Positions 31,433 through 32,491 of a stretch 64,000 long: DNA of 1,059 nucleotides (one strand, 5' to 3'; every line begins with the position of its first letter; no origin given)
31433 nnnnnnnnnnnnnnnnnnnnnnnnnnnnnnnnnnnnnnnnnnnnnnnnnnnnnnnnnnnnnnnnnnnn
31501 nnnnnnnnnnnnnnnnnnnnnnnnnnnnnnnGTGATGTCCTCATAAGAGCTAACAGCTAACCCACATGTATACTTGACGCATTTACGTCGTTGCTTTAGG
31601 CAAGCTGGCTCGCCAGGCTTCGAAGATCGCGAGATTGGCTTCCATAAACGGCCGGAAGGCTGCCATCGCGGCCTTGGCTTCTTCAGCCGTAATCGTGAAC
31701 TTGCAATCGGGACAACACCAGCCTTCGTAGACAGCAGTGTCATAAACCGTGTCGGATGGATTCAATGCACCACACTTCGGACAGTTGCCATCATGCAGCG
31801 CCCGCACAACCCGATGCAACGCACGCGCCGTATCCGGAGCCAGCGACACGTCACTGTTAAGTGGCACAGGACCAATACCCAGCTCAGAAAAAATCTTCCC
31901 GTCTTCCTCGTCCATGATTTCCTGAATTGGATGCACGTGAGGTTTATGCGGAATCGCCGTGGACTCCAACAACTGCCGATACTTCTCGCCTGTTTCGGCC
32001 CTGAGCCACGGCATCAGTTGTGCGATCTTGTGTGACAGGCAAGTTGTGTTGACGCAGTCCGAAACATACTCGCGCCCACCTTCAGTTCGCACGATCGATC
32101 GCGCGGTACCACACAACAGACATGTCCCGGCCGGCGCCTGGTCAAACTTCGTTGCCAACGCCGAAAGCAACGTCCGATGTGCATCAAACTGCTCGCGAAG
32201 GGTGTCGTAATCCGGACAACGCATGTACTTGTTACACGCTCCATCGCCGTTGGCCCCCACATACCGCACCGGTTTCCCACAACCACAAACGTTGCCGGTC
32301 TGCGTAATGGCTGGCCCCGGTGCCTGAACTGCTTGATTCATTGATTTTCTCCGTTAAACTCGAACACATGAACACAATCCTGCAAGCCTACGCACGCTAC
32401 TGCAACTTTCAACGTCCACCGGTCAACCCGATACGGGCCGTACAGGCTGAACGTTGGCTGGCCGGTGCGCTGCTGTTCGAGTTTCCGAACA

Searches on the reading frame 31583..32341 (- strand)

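Call 83: search_protein_families(library=pfam, proteins=[window:31583-32341:-], max_evalue=10)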
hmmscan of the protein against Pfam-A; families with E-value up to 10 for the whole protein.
window:31583-32341:- (252 aa): 2 families
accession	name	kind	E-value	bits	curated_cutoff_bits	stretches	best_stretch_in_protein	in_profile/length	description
PF12861.13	zf-ANAPC11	-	1.6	9.3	25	0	178-191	6-19/65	Anaphase-promoting complex subunit 11 RING-H2 finger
PF18414.7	zf_C2H2_10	-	2.9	8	25.6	0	187-195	5-13/26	C2H2 type zinc-finger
